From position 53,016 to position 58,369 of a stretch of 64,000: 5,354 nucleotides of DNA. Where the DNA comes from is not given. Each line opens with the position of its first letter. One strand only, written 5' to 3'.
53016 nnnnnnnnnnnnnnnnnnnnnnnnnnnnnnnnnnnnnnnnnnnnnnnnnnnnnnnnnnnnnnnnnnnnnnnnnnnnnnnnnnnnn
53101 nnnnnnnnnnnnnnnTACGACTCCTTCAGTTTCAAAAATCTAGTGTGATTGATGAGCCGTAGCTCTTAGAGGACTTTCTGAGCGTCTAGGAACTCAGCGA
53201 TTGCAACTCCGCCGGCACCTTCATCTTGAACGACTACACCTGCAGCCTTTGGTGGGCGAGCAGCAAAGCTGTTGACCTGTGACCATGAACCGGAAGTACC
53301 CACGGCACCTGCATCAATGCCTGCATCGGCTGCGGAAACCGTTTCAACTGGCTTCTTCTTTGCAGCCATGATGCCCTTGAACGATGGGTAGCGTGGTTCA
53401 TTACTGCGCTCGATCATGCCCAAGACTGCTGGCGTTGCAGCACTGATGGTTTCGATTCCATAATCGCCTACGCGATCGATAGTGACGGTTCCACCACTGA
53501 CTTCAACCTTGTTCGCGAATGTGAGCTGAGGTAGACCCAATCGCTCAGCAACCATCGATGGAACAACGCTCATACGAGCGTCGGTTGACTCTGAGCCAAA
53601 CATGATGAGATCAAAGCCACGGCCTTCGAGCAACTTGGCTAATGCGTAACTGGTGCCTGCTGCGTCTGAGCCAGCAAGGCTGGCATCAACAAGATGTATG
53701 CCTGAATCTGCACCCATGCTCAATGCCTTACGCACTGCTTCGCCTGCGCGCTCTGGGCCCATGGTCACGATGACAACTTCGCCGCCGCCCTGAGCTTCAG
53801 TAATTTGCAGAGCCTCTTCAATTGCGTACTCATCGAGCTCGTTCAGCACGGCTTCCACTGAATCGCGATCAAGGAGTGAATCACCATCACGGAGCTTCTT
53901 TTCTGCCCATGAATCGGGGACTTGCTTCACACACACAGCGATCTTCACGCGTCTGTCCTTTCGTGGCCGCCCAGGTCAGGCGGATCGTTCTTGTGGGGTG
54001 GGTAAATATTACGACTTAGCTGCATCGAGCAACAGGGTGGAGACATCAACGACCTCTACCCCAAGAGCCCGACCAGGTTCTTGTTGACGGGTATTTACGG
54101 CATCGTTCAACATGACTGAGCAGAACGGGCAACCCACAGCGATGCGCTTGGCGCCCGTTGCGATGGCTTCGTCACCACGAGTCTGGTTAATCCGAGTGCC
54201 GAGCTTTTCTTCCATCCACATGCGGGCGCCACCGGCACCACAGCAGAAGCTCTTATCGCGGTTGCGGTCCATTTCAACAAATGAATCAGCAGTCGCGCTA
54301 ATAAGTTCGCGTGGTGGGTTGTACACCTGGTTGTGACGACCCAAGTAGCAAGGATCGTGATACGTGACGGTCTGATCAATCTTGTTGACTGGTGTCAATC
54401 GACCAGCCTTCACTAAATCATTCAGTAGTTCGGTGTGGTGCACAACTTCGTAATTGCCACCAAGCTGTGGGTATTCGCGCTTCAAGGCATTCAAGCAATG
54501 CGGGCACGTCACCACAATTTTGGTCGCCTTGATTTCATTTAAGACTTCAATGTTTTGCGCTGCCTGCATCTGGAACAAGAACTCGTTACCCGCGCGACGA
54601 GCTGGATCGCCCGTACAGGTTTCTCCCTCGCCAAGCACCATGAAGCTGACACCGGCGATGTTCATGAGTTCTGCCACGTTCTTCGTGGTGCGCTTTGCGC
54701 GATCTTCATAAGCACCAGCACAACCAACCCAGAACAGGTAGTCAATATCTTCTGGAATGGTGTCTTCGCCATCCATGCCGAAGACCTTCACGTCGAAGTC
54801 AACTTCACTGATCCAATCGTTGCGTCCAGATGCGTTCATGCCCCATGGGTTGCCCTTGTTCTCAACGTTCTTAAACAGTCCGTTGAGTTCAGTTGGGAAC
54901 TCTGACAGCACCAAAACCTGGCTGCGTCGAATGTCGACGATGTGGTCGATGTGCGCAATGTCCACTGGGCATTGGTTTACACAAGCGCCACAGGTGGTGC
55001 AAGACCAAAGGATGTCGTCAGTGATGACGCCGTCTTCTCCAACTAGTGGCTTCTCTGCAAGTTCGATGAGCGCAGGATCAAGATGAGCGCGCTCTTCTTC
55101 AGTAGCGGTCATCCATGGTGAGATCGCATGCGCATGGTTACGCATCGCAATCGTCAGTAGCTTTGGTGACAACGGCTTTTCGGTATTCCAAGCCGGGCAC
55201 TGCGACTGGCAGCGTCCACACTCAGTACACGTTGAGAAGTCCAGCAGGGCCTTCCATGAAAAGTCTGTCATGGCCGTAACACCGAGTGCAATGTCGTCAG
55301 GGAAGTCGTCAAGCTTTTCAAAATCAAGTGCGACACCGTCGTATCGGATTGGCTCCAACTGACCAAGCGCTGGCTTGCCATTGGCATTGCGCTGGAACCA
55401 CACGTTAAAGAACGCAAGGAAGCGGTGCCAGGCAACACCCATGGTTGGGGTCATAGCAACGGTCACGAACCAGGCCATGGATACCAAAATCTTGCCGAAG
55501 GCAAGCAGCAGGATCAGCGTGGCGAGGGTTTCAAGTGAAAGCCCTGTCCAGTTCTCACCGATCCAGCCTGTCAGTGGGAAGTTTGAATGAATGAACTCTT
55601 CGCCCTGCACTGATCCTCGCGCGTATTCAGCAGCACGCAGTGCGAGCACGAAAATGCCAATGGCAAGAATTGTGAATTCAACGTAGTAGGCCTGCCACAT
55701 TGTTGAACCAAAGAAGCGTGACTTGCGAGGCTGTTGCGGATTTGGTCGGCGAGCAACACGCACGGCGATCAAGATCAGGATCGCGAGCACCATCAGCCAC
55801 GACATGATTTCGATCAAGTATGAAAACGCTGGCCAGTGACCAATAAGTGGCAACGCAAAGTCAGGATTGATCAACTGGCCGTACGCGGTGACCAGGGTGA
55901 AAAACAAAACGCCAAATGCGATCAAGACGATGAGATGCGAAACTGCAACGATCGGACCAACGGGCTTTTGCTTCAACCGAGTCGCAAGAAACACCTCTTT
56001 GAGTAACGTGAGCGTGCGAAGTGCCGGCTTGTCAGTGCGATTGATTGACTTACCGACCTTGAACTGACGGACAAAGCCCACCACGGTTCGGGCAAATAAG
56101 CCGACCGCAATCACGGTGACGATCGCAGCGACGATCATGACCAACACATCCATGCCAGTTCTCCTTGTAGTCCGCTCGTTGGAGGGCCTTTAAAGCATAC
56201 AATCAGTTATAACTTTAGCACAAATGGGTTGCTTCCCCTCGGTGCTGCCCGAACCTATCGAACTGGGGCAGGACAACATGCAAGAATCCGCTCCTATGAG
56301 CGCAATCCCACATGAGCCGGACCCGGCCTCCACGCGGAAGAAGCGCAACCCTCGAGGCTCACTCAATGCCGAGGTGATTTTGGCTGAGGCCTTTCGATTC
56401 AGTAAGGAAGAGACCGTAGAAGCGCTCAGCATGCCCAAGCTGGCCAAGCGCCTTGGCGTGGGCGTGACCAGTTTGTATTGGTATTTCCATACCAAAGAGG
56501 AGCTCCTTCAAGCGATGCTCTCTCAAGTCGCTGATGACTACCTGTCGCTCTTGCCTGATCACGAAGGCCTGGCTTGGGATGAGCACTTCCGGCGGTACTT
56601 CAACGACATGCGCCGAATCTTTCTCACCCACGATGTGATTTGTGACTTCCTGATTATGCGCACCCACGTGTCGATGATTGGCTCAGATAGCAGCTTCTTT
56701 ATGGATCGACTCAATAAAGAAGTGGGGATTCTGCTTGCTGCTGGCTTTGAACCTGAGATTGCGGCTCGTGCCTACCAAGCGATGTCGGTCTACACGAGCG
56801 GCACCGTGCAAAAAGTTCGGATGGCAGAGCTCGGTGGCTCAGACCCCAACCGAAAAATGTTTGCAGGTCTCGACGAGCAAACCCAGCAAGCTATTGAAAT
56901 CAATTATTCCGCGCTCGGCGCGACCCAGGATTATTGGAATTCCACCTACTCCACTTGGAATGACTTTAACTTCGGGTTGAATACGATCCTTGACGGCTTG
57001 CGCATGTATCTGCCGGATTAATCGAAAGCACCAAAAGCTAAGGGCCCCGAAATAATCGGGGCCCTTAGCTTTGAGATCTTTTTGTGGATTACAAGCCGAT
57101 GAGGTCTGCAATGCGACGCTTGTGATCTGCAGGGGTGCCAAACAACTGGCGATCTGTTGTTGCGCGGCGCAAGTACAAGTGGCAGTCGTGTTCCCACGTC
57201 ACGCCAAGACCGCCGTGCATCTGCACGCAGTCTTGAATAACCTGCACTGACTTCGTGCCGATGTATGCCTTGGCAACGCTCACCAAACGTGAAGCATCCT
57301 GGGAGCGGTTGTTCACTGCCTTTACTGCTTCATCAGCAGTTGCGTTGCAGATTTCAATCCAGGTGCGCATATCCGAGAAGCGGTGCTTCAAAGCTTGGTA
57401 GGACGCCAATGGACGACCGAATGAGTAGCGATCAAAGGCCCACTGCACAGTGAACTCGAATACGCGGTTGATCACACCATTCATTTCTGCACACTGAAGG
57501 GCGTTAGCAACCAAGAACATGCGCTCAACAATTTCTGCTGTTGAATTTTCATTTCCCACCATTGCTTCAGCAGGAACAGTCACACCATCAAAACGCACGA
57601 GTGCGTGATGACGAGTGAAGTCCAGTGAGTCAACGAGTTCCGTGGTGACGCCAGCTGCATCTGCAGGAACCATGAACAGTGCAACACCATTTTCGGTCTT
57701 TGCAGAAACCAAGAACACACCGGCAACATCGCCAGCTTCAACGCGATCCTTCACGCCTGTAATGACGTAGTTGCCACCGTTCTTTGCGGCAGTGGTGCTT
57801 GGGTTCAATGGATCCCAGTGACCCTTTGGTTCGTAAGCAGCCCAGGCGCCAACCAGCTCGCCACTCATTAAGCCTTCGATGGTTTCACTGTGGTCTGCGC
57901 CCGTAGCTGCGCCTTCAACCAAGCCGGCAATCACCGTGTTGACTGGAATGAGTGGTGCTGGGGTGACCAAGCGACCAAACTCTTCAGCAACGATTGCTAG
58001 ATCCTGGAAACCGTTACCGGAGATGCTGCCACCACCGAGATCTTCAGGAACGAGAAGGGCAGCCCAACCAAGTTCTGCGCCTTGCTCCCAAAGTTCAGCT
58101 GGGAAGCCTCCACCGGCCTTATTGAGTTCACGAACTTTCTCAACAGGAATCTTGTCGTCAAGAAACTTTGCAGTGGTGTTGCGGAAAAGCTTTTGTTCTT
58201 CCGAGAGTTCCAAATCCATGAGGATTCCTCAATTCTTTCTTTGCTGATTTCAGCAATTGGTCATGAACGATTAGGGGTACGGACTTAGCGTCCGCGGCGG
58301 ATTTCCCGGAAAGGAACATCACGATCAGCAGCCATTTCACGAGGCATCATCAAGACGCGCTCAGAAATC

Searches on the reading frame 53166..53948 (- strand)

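Call 14: search_protein_families(library=pfam, proteins=[window:53166-53948:-], max_evalue=0.0001)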
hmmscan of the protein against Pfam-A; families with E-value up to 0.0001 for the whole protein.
window:53166-53948:- (260 aa): 1 family
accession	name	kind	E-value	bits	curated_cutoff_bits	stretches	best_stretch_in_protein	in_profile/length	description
PF01012.27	ETF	-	1.8e-41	142.4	26.7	1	26-208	4-180/181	Electron transfer flavoprotein domain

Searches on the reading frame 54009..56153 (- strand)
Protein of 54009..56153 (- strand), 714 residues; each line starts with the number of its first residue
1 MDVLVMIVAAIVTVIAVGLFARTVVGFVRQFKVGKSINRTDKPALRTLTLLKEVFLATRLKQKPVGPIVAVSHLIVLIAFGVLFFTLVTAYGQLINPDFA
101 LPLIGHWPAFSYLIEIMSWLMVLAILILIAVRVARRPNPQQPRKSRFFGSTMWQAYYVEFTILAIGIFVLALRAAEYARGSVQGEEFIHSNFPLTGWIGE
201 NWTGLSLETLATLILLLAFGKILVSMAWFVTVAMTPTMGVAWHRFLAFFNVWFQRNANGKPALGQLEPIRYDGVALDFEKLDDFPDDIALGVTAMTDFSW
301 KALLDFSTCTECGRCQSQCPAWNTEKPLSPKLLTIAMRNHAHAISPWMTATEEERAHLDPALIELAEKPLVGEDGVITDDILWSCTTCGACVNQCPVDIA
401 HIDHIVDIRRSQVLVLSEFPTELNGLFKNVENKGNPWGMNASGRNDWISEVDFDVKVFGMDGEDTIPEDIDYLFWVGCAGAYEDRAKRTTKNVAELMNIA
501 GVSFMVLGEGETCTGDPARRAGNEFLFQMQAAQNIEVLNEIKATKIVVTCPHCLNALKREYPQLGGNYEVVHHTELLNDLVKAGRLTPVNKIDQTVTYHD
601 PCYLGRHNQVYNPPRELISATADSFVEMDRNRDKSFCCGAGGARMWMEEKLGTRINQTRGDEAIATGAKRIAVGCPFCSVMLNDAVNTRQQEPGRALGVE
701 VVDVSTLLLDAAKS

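Call 14: search_protein_families(library=pfam, proteins=[window:54009-56153:-], max_evalue=0.0001)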
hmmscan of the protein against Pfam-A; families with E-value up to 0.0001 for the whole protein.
window:54009-56153:- (714 aa): 10 families
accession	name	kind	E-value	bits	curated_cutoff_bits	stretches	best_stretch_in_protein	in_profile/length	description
PF02754.22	CCG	-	5.8e-34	116.5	20.6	2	596-682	1-84/85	Cysteine-rich domain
PF13187.11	Fer4_9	-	7.6e-11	42.3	27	1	309-398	2-50/52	4Fe-4S dicluster domain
PF13183.11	Fer4_8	-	1.6e-10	41.8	27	1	307-399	3-68/68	4Fe-4S dicluster domain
PF13237.11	Fer4_10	-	4.6e-09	36.5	25.5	1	303-396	3-53/53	4Fe-4S dicluster domain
PF12797.12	Fer4_2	-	1.4e-08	34.6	24.5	1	300-321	1-22/22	4Fe-4S binding domain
PF12838.12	Fer4_7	-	2.1e-08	34.9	27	0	383-399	36-52/52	4Fe-4S dicluster domain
PF00037.32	Fer4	-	3.2e-06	27.2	21.1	0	305-320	4-19/24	4Fe-4S binding domain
PF13484.11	Fer4_16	-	4e-06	27.9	30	0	385-407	2-25/66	4Fe-4S double cluster binding domain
PF13534.11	Fer4_17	-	4.8e-05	24.2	22.2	0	305-320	42-57/61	4Fe-4S dicluster domain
PF25160.1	LdpA_Fe-S-bd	-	9.6e-05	22.5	27.6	0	307-321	26-40/49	LdpA Fe-S cluster-binding domain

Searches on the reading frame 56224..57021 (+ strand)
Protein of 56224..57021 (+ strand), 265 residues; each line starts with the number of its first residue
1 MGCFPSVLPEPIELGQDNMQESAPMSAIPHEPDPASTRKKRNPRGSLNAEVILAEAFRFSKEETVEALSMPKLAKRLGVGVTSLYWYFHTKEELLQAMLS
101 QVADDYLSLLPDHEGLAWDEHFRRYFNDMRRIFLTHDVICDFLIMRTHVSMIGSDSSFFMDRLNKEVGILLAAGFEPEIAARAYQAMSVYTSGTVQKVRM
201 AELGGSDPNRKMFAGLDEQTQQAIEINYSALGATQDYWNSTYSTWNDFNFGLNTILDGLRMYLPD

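Call 14: search_protein_families(library=pfam, proteins=[window:56224-57021:+], max_evalue=0.0001)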
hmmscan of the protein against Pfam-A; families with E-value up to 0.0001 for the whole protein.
window:56224-57021:+ (265 aa): 2 families
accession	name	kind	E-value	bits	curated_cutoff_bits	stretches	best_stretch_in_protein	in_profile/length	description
PF00440.29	TetR_N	-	3.2e-11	43.3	24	1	52-98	1-47/47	Bacterial regulatory proteins, tetR family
PF02909.22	TetR_C_1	-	5.6e-08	33.2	21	1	111-261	2-144/146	Tetracyclin repressor-like, C-terminal domain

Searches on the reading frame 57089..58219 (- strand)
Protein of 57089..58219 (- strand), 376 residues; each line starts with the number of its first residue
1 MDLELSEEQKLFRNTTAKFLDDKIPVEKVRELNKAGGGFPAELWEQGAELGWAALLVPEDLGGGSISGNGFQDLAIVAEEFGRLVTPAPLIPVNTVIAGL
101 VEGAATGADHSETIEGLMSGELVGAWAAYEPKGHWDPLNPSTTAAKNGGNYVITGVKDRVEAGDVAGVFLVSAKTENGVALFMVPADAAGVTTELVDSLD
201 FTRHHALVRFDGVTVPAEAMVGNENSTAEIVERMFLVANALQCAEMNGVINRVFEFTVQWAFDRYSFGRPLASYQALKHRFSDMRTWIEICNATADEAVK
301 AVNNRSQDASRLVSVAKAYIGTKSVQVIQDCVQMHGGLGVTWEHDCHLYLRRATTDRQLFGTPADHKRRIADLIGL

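Call 14: search_protein_families(library=pfam, proteins=[window:57089-58219:-], max_evalue=0.0001)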
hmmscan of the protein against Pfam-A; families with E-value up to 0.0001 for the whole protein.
window:57089-58219:- (376 aa): 3 families
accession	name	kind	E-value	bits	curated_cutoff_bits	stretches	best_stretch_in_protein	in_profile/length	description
PF00441.29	Acyl-CoA_dh_1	-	6.4e-24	85.2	22.4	1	234-371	10-146/150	Acyl-CoA dehydrogenase, C-terminal domain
PF02771.21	Acyl-CoA_dh_N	-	7.5e-15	55.7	22.9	1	6-121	1-113/113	Acyl-CoA dehydrogenase, N-terminal domain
PF02770.24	Acyl-CoA_dh_M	-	5.7e-10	39.7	33.3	1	127-195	3-77/97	Acyl-CoA dehydrogenase, middle domain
